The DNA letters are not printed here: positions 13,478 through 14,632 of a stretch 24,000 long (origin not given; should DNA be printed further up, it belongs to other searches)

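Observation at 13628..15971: Zn-knuckle-less PriS-like primase translationally coupled to a KaiC/RadB-type ATPase, with an orphan 207-aa protein upstream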

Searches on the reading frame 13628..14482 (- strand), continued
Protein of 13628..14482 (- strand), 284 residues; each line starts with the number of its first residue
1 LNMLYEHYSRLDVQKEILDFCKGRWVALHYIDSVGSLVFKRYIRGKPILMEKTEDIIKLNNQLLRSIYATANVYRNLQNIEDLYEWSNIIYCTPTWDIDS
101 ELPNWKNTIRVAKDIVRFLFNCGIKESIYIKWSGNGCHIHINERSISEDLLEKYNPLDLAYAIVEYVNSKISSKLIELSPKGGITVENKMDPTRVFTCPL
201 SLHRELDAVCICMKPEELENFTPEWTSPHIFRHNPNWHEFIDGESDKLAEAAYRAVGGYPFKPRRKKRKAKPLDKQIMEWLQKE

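Call 35: list_cluster_members(proteins=[P0194, P0196, P0218, P0222, P0225, P0228, P0231, P0238, P0242, P0227])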
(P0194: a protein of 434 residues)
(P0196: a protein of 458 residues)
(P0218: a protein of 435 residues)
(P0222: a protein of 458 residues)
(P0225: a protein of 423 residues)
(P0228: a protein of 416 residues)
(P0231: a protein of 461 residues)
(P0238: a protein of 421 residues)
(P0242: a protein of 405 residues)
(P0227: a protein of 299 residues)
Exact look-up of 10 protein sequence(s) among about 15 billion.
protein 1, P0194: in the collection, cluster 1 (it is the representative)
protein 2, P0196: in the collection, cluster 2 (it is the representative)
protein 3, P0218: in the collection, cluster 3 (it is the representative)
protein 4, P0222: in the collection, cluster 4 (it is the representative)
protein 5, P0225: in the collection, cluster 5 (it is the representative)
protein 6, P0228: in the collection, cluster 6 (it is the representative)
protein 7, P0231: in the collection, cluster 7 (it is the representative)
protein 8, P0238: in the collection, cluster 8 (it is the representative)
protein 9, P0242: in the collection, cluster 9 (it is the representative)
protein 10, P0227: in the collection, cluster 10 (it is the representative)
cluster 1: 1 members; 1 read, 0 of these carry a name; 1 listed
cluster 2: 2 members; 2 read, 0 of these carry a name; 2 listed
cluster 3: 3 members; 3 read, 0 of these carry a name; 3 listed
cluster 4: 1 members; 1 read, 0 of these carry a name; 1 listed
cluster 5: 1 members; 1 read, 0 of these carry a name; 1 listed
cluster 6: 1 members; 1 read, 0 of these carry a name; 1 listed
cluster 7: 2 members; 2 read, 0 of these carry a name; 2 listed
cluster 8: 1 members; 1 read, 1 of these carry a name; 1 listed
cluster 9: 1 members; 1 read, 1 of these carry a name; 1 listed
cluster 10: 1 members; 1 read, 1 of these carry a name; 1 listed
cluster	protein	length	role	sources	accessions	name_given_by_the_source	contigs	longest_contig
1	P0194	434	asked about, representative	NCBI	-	-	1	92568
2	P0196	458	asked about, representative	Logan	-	-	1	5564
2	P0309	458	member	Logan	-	-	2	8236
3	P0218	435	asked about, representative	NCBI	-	-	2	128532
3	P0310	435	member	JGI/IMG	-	-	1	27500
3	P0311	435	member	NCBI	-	-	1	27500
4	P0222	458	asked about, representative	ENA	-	-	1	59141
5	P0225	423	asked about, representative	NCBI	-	-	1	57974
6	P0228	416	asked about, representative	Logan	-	-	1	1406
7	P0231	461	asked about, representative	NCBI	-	-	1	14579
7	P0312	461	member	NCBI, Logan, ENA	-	-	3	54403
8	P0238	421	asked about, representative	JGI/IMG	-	DNA primase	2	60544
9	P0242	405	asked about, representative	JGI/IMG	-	hypothetical protein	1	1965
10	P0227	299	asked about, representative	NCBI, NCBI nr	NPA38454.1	MAG: hypothetical protein GXN99_01515, partial [Candidatus Nanohaloarchaeota archaeon] | hypothetical protein [Candidatus Nanohaloarchaeota archaeon]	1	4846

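Call 36: find_encoding_contigs(protein=P0151, flank=6000, max_places=1)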
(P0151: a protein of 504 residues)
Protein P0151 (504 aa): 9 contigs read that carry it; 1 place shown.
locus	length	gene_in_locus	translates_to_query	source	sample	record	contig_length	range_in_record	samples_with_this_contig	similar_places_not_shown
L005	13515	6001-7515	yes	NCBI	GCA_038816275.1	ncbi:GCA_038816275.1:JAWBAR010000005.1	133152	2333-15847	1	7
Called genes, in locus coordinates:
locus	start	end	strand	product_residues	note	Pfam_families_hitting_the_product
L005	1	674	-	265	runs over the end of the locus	-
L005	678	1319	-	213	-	PF02254:TrkA_N, PF02080:TrkA_C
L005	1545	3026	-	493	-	PF02386:TrkH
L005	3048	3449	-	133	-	PF12172:zf-ChsH2, PF01796:OB_ChsH2_C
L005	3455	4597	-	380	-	PF00108:Thiolase_N, PF08545:ACP_syn_III (weak), PF22691:Thiolase_C_1, PF02803:Thiolase_C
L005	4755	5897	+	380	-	PF04055:Radical_SAM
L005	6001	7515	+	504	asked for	-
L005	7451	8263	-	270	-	PF00994:MoCF_biosynth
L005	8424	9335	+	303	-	PF01937:ARMT1-like_dom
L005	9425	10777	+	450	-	PF01694:Rhomboid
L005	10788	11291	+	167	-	PF00994:MoCF_biosynth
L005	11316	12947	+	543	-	PF01554:MatE (weak), PF01943:Polysacc_synt, PF13440:Polysacc_synt_3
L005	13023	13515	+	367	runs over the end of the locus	PF02073:Peptidase_M29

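Call 37: find_encoding_contigs(protein=P0141, flank=6000, max_places=1)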
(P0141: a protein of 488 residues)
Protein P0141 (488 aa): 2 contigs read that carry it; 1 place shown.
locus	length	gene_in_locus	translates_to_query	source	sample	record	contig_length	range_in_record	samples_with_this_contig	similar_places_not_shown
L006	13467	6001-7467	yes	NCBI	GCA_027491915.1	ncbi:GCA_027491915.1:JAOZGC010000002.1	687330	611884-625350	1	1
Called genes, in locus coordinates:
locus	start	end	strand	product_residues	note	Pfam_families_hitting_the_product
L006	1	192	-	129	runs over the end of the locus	PF01909:NTP_transf_2, PF18765:Polbeta (weak)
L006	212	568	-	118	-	PF05168:HEPN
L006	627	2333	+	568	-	PF00999:Na_H_Exchanger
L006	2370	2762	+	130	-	-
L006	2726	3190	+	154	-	-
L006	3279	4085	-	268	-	PF00753:Lactamase_B, PF12706:Lactamase_B_2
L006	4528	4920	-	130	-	-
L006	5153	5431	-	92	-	-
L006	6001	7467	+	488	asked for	-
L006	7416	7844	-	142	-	PF18765:Polbeta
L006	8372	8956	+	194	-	-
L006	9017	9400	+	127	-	PF13501:SoxY, PF01880:Desulfoferrodox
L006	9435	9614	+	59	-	PF00301:Rubredoxin, PF21349:RUBY_RBDX (faint)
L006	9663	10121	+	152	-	PF12840:HTH_20 (weak), PF01047:MarR (faint), PF01978:TrmB (weak), PF08280:HTH_Mga (weak), PF13404:HTH_AsnC-type, PF13412:HTH_24, PF08279:HTH_11 (weak), PF01037:AsnC_trans_reg, +1 more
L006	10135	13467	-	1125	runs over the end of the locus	PF02638:GHL10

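Call 42: search_protein_families(library=pfam, proteins=[P0194, P0196, P0218, P0222, P0225, P0228, P0231, P0238, P0242, P0227], max_evalue=0.01)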
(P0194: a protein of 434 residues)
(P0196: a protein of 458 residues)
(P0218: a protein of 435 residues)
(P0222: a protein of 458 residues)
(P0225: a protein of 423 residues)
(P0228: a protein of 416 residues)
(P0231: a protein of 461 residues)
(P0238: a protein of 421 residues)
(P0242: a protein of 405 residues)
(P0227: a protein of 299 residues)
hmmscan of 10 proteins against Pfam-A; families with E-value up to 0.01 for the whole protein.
P0194 (434 aa): 0 families

P0196 (458 aa): 0 families

P0218 (435 aa): 0 families

P0222 (458 aa): 0 families

P0225 (423 aa): 0 families

P0228 (416 aa): 3 families
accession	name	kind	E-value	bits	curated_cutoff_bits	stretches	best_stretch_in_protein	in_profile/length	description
PF21686.3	LigD_Prim-Pol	-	5.8e-08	33.1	27.4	1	10-139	40-153/254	LigD, primase-polymerase domain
PF01896.25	DNA_primase_S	-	9.3e-08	33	26.8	1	113-236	33-162/163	DNA primase small subunit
PF04104.19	DNA_primase_lrg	-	2.6e-06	27.4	22.4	1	265-378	70-189/266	Eukaryotic and archaeal DNA primase, large subunit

P0231 (461 aa): 2 families
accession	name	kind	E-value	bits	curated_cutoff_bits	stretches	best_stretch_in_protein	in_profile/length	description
PF01896.25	DNA_primase_S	-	1.6e-06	29.1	26.8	1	109-145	22-58/163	DNA primase small subunit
PF21686.3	LigD_Prim-Pol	-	0.0037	17.3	27.4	1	91-146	96-151/254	LigD, primase-polymerase domain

P0238 (421 aa): 5 families
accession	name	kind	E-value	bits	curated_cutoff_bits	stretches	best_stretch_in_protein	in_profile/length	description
PF04104.19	DNA_primase_lrg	-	2.6e-07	30.7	22.4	1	243-357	68-190/266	Eukaryotic and archaeal DNA primase, large subunit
PF01896.25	DNA_primase_S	-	1.9e-05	25.6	26.8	1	90-214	3-162/163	DNA primase small subunit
PF21686.3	LigD_Prim-Pol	-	7.4e-05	22.9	27.4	1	47-141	73-159/254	LigD, primase-polymerase domain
PF13894.12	zf-C2H2_4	-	0.0004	21.3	27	1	397-420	1-24/24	C2H2-type zinc finger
PF00096.32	zf-C2H2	-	0.0004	21.1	25.2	1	397-420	1-23/23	Zinc finger, C2H2 type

P0242 (405 aa): 3 families
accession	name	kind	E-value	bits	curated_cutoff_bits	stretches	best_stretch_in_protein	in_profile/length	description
PF01896.25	DNA_primase_S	-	4.2e-08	34.2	26.8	1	102-216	22-161/163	DNA primase small subunit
PF21686.3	LigD_Prim-Pol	-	3.2e-07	30.6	27.4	1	82-229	93-238/254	LigD, primase-polymerase domain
PF04104.19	DNA_primase_lrg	-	6.9e-07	29.3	22.4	1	280-389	101-213/266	Eukaryotic and archaeal DNA primase, large subunit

P0227 (299 aa): 2 families
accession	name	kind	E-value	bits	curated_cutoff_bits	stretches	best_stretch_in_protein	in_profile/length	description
PF01896.25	DNA_primase_S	-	4.8e-06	27.5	26.8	1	96-144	1-59/163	DNA primase small subunit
PF21686.3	LigD_Prim-Pol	-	5.9e-05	23.2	27.4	1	87-146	96-153/254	LigD, primase-polymerase domain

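Call 50: find_related_loci(query=A1, collection=genome_contigs, flank=6000)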
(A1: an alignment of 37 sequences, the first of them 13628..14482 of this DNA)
Query A1 (284 aa) in genome_contigs; peptide patterns used: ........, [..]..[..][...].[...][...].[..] (x = any residue, [..] = any of these).
123 stretches matched a pattern; 76 encode a relative of the query (tblastn E <= 1e-3); 74 distinct loci.
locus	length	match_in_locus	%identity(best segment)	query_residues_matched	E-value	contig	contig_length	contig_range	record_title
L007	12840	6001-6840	71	5-283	4e-135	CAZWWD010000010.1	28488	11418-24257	MAG TPA_asm: uncultured Candidatus Bathyarchaeia archaeon isolate binchicken_co184_346 genome assembly, contig: NODE_243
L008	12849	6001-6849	67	1-284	2e-134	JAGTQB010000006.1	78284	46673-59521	MAG: Candidatus Bathyarchaeota archaeon isolate JZ_bin_23 JZ_bin_23_NODE_6, whole genome shotgun sequence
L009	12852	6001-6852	66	1-284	4e-133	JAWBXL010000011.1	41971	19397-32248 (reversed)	MAG: Candidatus Bathyarchaeia archaeon isolate JZ-1_201803_bins_90 JZ-1_201803_bins_90_scaffold_11, whole genome shotgun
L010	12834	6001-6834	71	6-283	4e-131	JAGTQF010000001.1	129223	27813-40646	MAG: Candidatus Bathyarchaeota archaeon isolate JZ_bin_36.3 JZ_bin_36.3_NODE_1, whole genome shotgun sequence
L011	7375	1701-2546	67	6-283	5e-131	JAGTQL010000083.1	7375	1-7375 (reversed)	MAG: Candidatus Bathyarchaeota archaeon isolate QZM_A2_bin_23 QZM_A2_bin_23_scaffold_6158_curated, whole genome shotgun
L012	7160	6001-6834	67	6-283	2e-131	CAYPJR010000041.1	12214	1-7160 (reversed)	MAG TPA_asm: uncultured Candidatus Bathyarchaeia archaeon isolate SRP104967_co1_31 genome assembly, contig: NODE_1777_le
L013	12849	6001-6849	66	2-283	1e-130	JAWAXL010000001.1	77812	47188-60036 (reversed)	MAG: Candidatus Bathyarchaeia archaeon isolate ZZQ_201803_bins_111 ZZQ_201803_bins_111_scaffold_1, whole genome shotgun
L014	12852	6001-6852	66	1-284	2e-129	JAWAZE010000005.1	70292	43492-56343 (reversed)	MAG: Candidatus Bathyarchaeia archaeon isolate ZZQ_201803_bins_71 ZZQ_201803_bins_71_scaffold_5, whole genome shotgun se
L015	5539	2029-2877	67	6-283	2e-128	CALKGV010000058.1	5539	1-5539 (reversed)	MAG: uncultured archaeon isolate S1_Bin_METABAT__95 genome assembly, contig: c_000001637132, whole genome shotgun sequen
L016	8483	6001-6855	68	1-284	8e-127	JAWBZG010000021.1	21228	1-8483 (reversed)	MAG: Candidatus Bathyarchaeia archaeon isolate JZ-1_201901_bins_53 JZ-1_201901_bins_53_scaffold_21, whole genome shotgun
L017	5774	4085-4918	67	6-283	8e-126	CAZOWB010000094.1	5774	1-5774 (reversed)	MAG TPA_asm: uncultured Candidatus Bathyarchaeia archaeon isolate binchicken_co6_461 genome assembly, contig: NODE_18543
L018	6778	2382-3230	64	1-282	4e-125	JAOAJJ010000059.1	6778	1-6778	MAG: Candidatus Bathyarchaeota archaeon isolate SKW196 NODE_58_length_6832_cov_3.579127, whole genome shotgun sequence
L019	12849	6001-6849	62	1-284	2e-124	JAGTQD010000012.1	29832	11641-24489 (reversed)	MAG: Candidatus Bathyarchaeota archaeon isolate JZ_bin_36.1 JZ_bin_36.1_NODE_12, whole genome shotgun sequence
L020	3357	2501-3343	65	5-284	9e-126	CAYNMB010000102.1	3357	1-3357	MAG TPA_asm: uncultured Candidatus Bathyarchaeia archaeon isolate binchicken_co184_344 genome assembly, contig: NODE_633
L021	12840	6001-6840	61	1-284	6e-122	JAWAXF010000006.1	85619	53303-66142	MAG: Candidatus Bathyarchaeia archaeon isolate ZZQ_201803_bins_101 ZZQ_201803_bins_101_scaffold_6, whole genome shotgun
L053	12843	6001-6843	52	2-280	6e-100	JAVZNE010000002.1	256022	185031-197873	MAG: Candidatus Bathyarchaeia archaeon isolate DRTY-6_201912_bins_43 DRTY-6_201912_bins_43_scaffold_2, whole genome shot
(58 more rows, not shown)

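Call 76: find_encoding_contigs(protein=P0123, flank=5000, max_places=2)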
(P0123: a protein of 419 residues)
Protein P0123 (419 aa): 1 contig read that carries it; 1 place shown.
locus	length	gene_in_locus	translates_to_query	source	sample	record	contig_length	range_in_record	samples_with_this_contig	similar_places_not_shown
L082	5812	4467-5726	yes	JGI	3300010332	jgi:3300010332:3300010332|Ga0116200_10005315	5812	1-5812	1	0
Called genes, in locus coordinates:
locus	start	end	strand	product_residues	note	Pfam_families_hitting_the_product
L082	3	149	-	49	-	?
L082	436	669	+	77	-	PF00037:Fer4 (faint), PF13370:Fer4_13, PF13459:Fer4_15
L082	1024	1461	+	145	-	PF01694:Rhomboid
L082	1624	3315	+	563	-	-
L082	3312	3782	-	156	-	-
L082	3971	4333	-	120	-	PF08915:tRNA-Thr_ED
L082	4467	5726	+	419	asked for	-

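Call 77: find_encoding_contigs(protein=P0218, flank=5000, max_places=1)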
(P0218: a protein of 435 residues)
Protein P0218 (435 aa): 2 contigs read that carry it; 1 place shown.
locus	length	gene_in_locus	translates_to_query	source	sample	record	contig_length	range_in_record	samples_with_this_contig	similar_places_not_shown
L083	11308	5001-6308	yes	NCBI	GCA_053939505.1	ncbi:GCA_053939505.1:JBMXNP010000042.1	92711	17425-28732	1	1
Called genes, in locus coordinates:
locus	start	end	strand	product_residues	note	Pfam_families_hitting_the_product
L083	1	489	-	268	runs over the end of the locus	-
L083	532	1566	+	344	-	PF09376:NurA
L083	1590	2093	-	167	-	PF01986:DUF123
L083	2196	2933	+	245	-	-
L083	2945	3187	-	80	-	-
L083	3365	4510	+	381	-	PF00579:tRNA-synt_1b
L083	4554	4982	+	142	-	-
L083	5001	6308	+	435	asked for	-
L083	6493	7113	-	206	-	PF17884:DUF5591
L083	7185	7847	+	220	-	PF00753:Lactamase_B, PF19583:ODP, PF12706:Lactamase_B_2 (weak)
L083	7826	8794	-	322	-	PF00890:FAD_binding_2 (weak), PF01134:GIDA (faint), PF01266:DAO (faint), PF03486:HI0933_like (faint), PF07992:Pyr_redox_2, PF12831:FAD_oxidored (weak), PF13738:Pyr_redox_3, PF00070:Pyr_redox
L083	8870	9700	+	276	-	PF01887:SAM_HAT_N, PF20257:SAM_HAT_C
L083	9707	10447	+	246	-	PF02633:Creatininase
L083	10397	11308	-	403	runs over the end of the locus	-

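Call 81: search_dna_similar(query=window:13628-14482:-, collection=plasmids, mode=protein, max_evalue=0.01, max_rows=10)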
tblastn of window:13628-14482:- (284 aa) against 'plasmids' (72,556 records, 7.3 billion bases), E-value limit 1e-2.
No match.

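Call 82: search_dna_similar(query=window:13628-14482:-, collection=phages, mode=protein, max_evalue=0.01, max_rows=10)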
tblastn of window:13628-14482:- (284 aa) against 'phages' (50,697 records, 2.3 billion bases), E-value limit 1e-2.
No match.

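Call 84: fold_search(model_id=the predicted structure, library=viral)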
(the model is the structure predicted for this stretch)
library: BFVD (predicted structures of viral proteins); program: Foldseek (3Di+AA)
matches with E <= 10: 491; with E <= 0.001: 25
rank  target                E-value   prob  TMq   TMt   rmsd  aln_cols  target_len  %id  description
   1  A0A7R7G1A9            7.8e-07  1.00  0.54  0.46   8.8       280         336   15  (no name in the UniProt tables at hand)
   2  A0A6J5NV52            1.3e-06  1.00  0.51  0.38   6.7       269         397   13  AE_Prim_S_like domain containing protein [uncultured Caudovirales phage]
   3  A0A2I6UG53            2.1e-06  1.00  0.42  0.35   7.6       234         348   14  DNA primase [Salinibacter phage M8CC-19]
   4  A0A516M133            3.5e-06  1.00  0.44  0.38   9.2       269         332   11  (no name in the UniProt tables at hand)
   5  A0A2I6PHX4            1.1e-05  1.00  0.47  0.17   6.3       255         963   14  RNA polymerase-binding transcription factor [Pseudomonas phage PMBT3]
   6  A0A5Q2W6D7            1.3e-05  1.00  0.43  0.21   9.4       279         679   15  (no name in the UniProt tables at hand)
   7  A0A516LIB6            1.4e-05  1.00  0.46  0.16   8.3       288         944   11  (no name in the UniProt tables at hand)
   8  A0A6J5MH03            1.8e-05  1.00  0.41  0.15   9.0       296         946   13  DUF927 domain-containing protein [uncultured Caudovirales phage]
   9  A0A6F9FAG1            2.5e-05  1.00  0.47  0.30  13.2       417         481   10  (no name in the UniProt tables at hand)
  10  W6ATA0                2.6e-05  1.00  0.46  0.16   6.5       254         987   12  (no name in the UniProt tables at hand)
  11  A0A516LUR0            3.2e-05  1.00  0.43  0.23   9.4       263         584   14  (no name in the UniProt tables at hand)
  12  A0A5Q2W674            6.2e-05  1.00  0.41  0.38   9.1       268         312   15  (no name in the UniProt tables at hand)
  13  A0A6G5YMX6            6.2e-05  1.00  0.43  0.15   9.4       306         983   15  (no name in the UniProt tables at hand)
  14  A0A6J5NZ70            1.0e-04  1.00  0.43  0.23   7.9       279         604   13  DNA helicase, DnaB-like, C-terminal [uncultured Caudovirales phage]
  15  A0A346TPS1            1.2e-04  1.00  0.39  0.46   9.2       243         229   12  LEF-1 [Mythimna unipuncta nucleopolyhedrovirus]
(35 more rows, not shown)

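Call 85: find_related_loci(query=A1, collection=viral_contigs, flank=5000)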
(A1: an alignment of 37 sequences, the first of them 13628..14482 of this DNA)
Query A1 (284 aa) in viral_contigs; peptide patterns used: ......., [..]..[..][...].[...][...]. (x = any residue, [..] = any of these).
30 stretches matched a pattern, but none encodes a relative of the query by tblastn (E <= 1e-3).

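Call 99: find_related_loci(query=A1, collection=metagenome_contigs, flank=1500)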
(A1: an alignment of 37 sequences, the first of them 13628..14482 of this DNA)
Query A1 (284 aa) in metagenome_contigs; peptide patterns used: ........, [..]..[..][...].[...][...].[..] (x = any residue, [..] = any of these).
189 stretches matched a pattern; 122 encode a relative of the query (tblastn E <= 1e-3); the best 80 are kept; 80 distinct loci.
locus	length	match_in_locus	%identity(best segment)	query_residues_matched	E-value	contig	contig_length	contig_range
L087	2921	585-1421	72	6-284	1e-146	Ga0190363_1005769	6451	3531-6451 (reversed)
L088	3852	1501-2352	73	1-284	4e-143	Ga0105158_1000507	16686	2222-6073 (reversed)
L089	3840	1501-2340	72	5-284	1e-142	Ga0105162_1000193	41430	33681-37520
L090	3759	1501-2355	73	1-284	7e-145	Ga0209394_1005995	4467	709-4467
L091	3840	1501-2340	73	5-284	2e-140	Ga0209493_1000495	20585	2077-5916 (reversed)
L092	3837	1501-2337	72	5-283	1e-139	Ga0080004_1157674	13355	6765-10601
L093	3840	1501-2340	71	5-283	2e-136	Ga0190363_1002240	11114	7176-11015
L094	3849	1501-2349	67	1-284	4e-135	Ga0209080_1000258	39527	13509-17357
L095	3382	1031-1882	69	1-284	1e-136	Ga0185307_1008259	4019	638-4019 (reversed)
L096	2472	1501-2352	66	1-284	4e-137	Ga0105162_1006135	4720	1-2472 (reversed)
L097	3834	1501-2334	67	6-283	8e-132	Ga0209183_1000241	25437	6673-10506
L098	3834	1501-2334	71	6-283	1e-131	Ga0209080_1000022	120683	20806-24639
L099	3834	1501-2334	67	6-283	4e-131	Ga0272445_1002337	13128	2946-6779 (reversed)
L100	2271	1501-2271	73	1-256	4e-133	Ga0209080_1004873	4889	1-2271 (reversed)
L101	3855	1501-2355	68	1-284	3e-127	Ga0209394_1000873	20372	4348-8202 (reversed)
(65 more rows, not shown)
